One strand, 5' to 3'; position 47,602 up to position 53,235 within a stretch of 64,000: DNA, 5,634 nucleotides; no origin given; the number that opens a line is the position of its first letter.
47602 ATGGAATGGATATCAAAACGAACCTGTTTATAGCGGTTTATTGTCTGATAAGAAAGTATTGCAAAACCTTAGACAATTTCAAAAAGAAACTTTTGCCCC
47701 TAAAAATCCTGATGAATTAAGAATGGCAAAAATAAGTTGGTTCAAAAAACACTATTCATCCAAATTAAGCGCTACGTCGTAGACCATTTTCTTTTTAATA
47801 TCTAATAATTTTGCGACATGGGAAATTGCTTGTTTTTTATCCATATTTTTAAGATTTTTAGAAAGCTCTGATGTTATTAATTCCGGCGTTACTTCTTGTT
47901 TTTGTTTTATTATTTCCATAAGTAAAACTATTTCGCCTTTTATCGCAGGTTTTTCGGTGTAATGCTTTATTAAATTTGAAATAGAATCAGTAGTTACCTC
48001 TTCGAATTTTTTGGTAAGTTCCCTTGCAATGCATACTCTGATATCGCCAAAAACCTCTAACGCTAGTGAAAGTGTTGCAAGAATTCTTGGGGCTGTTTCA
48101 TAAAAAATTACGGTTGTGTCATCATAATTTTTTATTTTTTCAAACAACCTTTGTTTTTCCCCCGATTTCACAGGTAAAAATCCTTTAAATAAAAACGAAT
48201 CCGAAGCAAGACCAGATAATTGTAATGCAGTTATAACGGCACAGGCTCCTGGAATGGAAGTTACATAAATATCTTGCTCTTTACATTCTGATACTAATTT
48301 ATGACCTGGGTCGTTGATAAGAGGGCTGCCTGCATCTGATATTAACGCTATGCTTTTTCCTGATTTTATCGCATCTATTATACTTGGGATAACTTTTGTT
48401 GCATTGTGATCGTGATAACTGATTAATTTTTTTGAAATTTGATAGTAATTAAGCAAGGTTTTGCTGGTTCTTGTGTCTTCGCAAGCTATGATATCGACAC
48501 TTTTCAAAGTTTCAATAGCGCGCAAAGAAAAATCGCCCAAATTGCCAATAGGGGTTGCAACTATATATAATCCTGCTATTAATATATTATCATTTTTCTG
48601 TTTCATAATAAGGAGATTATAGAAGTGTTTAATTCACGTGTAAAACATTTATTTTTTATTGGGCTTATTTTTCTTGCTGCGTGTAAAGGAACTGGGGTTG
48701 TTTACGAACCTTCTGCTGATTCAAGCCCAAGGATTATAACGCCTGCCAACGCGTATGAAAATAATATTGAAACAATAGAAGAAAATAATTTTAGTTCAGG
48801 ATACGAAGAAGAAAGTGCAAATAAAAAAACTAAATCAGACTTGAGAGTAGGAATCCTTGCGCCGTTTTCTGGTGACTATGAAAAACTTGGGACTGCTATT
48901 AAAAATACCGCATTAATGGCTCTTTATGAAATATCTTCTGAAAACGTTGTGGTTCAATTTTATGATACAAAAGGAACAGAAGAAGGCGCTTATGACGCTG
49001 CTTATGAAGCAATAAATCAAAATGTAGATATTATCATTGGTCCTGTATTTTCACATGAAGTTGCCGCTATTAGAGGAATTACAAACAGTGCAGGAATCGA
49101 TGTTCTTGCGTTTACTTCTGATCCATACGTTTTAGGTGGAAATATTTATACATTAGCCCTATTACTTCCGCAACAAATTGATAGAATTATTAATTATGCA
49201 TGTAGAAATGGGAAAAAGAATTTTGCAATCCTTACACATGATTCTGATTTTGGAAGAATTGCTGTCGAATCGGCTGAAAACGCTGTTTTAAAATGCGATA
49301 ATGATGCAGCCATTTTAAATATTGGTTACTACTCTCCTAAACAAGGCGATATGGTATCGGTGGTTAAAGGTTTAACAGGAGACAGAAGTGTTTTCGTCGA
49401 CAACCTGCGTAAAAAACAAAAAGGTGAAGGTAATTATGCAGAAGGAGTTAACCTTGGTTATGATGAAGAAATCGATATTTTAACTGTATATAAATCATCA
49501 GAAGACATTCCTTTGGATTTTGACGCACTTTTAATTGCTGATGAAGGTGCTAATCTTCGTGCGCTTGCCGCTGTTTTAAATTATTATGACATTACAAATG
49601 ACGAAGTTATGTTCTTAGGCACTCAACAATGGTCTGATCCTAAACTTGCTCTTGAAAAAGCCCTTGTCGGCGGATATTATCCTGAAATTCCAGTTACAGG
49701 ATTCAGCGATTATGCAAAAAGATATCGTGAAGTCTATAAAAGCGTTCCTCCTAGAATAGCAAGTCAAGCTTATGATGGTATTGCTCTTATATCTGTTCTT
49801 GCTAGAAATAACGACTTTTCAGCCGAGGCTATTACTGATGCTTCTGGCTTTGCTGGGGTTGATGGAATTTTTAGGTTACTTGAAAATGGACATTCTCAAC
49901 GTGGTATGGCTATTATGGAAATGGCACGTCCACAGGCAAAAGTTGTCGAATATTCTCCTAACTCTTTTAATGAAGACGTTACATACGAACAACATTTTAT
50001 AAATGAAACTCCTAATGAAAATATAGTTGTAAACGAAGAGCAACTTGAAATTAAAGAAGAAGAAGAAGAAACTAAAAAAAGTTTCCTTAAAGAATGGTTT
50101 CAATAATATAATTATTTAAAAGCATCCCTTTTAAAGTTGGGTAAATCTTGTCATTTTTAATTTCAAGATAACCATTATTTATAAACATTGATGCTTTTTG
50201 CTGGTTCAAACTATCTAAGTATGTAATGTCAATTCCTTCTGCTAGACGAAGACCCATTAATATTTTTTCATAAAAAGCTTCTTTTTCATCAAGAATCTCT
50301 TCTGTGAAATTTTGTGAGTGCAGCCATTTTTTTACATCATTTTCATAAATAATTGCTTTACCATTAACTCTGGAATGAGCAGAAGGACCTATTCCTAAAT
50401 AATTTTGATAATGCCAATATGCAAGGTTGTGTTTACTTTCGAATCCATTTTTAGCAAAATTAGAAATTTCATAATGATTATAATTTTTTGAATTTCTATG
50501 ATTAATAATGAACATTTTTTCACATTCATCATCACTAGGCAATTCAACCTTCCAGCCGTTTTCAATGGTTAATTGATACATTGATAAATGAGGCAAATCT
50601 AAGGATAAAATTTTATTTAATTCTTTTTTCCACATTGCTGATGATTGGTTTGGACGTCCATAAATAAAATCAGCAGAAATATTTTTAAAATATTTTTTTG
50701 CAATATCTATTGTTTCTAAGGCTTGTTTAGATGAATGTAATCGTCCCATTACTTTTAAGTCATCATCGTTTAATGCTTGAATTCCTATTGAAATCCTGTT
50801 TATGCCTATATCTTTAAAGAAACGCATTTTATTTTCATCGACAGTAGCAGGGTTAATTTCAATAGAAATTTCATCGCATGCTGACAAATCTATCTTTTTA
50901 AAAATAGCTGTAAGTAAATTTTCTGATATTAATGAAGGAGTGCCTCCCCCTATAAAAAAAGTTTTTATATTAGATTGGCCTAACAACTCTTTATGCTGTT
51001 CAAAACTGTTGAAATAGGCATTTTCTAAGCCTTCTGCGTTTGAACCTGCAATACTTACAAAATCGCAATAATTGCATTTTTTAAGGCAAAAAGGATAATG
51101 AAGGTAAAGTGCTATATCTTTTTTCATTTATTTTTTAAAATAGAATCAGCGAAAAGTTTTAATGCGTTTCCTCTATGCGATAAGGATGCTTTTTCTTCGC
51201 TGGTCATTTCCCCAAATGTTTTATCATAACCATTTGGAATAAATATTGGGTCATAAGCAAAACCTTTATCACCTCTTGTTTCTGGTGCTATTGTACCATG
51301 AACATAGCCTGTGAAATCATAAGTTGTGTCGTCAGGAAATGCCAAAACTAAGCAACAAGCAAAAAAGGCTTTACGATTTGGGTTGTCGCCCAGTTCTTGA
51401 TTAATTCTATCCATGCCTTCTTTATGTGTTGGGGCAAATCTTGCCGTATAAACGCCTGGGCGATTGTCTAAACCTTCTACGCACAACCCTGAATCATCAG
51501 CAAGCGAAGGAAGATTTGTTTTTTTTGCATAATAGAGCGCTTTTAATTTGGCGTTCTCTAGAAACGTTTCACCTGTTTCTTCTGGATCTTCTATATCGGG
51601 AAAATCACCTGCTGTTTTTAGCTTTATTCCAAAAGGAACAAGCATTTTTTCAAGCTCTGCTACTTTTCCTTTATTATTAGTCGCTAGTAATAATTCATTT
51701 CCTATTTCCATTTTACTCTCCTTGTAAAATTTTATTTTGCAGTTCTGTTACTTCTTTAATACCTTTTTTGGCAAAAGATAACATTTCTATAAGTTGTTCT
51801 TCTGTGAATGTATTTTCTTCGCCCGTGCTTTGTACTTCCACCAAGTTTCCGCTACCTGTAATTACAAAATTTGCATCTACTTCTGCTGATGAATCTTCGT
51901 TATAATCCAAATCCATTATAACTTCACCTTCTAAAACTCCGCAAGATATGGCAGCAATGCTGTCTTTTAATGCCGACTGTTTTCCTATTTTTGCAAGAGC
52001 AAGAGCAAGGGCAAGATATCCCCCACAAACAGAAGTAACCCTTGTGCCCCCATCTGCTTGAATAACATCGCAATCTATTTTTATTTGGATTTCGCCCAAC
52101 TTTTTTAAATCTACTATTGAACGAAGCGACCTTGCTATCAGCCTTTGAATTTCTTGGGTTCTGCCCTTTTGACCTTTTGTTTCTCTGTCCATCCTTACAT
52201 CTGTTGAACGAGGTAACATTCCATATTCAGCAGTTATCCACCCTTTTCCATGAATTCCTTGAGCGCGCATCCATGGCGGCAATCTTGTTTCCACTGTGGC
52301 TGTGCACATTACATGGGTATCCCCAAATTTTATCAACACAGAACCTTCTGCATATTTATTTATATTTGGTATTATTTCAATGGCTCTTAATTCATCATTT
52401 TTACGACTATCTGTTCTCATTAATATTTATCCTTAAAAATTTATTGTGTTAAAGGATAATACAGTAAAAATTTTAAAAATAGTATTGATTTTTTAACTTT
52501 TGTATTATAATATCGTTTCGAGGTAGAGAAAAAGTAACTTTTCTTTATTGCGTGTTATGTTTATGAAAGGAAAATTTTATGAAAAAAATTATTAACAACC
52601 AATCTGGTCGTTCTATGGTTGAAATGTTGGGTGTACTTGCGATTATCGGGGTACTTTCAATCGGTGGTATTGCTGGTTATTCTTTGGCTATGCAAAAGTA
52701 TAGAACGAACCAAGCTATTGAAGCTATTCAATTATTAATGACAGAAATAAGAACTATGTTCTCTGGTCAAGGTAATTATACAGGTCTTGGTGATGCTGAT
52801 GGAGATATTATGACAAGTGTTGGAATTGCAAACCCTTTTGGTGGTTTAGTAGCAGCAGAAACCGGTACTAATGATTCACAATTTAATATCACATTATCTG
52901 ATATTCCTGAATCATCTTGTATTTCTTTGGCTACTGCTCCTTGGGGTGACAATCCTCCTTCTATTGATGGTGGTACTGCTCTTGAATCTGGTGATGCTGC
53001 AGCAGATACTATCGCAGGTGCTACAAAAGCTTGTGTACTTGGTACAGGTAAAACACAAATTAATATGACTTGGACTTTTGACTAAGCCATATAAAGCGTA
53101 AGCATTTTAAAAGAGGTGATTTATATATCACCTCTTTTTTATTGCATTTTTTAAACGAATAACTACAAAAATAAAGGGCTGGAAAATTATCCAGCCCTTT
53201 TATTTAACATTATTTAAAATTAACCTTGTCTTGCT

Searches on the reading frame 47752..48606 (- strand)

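Call 24: search_protein_families(library=pfam, proteins=[window:47752-48606:-], max_evalue=0.00001)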
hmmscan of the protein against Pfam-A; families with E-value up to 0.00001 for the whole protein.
window:47752-48606:- (284 aa): 1 family
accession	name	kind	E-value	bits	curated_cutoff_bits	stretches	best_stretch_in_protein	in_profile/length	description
PF00590.25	TP_methylase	-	6.4e-26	92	27.8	1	13-212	2-211/212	Tetrapyrrole (Corrin/Porphyrin) Methylases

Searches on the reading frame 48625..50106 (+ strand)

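Call 24: search_protein_families(library=pfam, proteins=[window:48625-50106:+], max_evalue=0.00001)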
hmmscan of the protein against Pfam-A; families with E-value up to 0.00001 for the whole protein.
window:48625-50106:+ (493 aa): 2 families
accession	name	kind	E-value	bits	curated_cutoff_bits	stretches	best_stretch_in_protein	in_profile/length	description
PF13458.12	Peripla_BP_6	-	5.6e-22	79.3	31.7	1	73-247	2-183/343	Periplasmic binding protein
PF04348.19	LppC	-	4.9e-06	25.9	28.8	1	74-216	220-365/563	LppC putative lipoprotein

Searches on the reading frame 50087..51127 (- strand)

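Call 25: search_protein_families(library=pfam, proteins=[window:50087-51127:-], max_evalue=0.00001)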
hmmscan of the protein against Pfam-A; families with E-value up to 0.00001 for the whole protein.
window:50087-51127:- (346 aa): 2 families
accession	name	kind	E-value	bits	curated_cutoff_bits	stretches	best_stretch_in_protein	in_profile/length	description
PF04055.27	Radical_SAM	-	8.3e-24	85.1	29.5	1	9-168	2-161/166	Radical SAM superfamily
PF06969.22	HemN_C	-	1.1e-07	32.3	24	1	279-337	1-67/67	HemN C-terminal domain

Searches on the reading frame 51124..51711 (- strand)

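Call 25: search_protein_families(library=pfam, proteins=[window:51124-51711:-], max_evalue=0.00001)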
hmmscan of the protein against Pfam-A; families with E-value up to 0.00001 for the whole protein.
window:51124-51711:- (195 aa): 1 family
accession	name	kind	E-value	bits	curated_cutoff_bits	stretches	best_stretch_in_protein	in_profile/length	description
PF01725.21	Ham1p_like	-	1.4e-60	204.8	22.5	1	7-189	1-185/186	Ham1 family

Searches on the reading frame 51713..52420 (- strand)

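Call 25: search_protein_families(library=pfam, proteins=[window:51713-52420:-], max_evalue=0.00001)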
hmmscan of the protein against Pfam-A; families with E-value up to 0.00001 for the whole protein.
window:51713-52420:- (235 aa): 2 families
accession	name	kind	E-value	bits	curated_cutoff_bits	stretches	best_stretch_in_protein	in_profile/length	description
PF01138.27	RNase_PH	-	2.7e-27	96.2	25.5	1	10-141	1-127/130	3' exoribonuclease family, domain 1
PF03725.20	RNase_PH_C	-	7e-16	58.4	20.8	1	154-220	2-67/67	3' exoribonuclease family, domain 2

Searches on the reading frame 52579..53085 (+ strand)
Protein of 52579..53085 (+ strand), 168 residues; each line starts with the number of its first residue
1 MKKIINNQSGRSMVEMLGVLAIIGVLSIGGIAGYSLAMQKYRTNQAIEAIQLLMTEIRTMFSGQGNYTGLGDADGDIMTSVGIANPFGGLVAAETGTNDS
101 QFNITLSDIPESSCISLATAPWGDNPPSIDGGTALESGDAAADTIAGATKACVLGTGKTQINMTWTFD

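Call 25: search_protein_families(library=pfam, proteins=[window:52579-53085:+], max_evalue=0.00001)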
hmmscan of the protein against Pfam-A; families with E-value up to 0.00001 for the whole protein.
window:52579-53085:+ (168 aa): 1 family
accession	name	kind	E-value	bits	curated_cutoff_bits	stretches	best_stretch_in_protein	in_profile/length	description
PF05307.16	Bundlin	-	6.9e-07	30.1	22.3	1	40-167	6-150/151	Bundlin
